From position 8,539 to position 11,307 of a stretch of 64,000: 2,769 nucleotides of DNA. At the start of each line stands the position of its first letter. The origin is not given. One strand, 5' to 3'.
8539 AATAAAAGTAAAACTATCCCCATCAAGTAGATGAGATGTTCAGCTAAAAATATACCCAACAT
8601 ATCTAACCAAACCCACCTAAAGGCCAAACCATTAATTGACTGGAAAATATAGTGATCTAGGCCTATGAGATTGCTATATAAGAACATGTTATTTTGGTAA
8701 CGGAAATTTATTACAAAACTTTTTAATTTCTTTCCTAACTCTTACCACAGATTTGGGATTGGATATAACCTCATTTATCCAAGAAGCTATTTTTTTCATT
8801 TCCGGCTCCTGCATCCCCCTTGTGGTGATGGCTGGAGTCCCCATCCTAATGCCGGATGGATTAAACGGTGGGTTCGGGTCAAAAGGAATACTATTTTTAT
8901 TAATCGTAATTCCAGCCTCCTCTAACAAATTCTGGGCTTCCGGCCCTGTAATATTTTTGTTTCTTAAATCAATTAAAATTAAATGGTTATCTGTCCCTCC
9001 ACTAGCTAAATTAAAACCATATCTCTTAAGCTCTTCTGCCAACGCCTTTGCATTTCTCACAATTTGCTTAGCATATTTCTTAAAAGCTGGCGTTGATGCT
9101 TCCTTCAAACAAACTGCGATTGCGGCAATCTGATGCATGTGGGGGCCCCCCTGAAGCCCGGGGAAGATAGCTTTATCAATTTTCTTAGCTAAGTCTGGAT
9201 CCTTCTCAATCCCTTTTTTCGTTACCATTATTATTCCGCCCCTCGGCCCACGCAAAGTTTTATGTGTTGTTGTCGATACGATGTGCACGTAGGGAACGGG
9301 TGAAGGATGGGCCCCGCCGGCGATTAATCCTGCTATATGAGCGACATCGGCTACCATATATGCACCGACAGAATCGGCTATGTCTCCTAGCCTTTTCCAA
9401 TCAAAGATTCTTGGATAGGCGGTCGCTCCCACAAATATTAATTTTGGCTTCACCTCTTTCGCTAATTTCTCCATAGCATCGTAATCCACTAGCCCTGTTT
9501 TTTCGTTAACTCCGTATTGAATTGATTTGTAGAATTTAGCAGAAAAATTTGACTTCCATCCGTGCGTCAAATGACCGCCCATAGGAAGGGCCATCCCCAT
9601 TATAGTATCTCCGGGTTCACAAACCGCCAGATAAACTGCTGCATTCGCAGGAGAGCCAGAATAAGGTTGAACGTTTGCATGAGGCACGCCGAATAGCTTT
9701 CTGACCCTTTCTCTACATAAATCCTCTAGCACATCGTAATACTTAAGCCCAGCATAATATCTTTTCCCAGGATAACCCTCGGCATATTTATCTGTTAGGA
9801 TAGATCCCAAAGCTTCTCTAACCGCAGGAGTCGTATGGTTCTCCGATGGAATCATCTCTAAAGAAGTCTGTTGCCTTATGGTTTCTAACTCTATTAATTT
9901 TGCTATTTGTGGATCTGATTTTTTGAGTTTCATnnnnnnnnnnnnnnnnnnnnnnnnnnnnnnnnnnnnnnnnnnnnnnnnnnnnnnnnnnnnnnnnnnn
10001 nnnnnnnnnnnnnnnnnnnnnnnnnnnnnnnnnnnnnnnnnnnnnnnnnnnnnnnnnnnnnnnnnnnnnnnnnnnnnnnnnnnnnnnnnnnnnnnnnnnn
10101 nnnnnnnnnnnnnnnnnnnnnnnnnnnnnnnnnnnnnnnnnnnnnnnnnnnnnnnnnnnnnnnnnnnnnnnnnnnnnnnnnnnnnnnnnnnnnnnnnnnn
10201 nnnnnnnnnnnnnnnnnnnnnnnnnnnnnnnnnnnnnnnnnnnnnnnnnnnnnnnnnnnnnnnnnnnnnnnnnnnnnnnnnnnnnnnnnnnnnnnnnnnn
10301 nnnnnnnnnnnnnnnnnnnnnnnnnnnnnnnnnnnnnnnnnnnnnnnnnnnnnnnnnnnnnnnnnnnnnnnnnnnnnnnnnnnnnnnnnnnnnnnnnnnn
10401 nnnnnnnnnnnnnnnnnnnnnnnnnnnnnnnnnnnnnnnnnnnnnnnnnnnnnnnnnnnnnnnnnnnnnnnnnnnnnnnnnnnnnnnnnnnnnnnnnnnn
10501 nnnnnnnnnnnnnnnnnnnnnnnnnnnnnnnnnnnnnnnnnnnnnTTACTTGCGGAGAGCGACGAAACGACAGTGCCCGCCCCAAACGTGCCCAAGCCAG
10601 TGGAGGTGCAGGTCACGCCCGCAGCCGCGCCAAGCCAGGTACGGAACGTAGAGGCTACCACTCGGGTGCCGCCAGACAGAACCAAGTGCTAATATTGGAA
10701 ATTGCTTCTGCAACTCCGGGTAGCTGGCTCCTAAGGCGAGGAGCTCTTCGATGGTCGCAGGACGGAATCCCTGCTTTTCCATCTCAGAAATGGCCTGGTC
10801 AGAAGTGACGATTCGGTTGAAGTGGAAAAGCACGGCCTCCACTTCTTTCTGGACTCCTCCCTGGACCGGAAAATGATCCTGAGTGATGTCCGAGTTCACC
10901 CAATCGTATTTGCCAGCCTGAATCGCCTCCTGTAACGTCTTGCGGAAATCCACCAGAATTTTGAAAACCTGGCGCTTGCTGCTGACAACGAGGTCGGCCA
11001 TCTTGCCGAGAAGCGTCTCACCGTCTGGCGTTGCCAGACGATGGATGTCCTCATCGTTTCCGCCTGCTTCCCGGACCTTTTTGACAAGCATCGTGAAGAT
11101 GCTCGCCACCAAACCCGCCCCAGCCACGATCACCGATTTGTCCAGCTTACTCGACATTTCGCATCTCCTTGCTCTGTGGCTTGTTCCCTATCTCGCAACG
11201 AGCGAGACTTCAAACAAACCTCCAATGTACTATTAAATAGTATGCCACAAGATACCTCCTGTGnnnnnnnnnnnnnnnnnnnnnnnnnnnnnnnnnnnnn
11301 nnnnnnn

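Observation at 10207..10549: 343-bp spacer between VR and TR is 100% identical in both cassettes (second copy 33434-33776)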

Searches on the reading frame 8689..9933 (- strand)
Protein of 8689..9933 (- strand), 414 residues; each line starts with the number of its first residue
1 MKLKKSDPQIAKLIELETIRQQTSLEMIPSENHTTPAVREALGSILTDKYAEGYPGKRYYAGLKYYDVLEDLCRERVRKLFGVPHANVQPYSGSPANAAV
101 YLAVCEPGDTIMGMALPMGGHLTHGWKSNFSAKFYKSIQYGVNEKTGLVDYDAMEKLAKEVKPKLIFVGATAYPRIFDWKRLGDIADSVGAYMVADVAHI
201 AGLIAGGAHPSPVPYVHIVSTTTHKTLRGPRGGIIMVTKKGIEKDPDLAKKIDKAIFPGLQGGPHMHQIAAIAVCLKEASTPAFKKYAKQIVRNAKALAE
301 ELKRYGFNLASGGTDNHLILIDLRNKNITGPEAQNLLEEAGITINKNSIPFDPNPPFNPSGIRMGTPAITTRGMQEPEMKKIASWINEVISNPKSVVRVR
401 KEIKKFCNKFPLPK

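Call 10: search_protein_families(library=pfam, proteins=[window:8689-9933:-], max_evalue=0.01)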
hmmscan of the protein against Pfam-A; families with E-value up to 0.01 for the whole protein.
window:8689-9933:- (414 aa): 3 families
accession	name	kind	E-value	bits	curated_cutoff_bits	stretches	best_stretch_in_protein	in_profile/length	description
PF00464.25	SHMT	-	1.1e-164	548.2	27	1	3-386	1-399/399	Serine hydroxymethyltransferase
PF00155.27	Aminotran_1_2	-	1.7e-07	31.2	19.7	1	73-366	47-346/361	Aminotransferase class I and II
PF01212.27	Beta_elim_lyase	-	0.00058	19.7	27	1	74-346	38-274/288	Beta-eliminating lyase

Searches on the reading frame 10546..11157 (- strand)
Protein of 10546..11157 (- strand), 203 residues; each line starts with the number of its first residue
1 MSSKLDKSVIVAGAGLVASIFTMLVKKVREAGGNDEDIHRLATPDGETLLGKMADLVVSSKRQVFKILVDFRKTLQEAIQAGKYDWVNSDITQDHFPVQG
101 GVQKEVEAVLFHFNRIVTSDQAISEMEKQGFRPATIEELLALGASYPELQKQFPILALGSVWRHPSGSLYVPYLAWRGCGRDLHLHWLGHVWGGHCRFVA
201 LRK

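Call 10: search_protein_families(library=pfam, proteins=[window:10546-11157:-], max_evalue=0.01)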
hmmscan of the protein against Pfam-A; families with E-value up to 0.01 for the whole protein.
window:10546-11157:- (203 aa): 0 families

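Call 65: search_protein_families(library=pfam, proteins=[window:10546-11157:-], max_evalue=10)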
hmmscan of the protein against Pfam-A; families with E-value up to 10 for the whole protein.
window:10546-11157:- (203 aa): 1 family
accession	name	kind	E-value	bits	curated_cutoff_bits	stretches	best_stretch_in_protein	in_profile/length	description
PF17132.9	Glyco_hydro_106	-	0.072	12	29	1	53-95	338-380/743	alpha-L-rhamnosidase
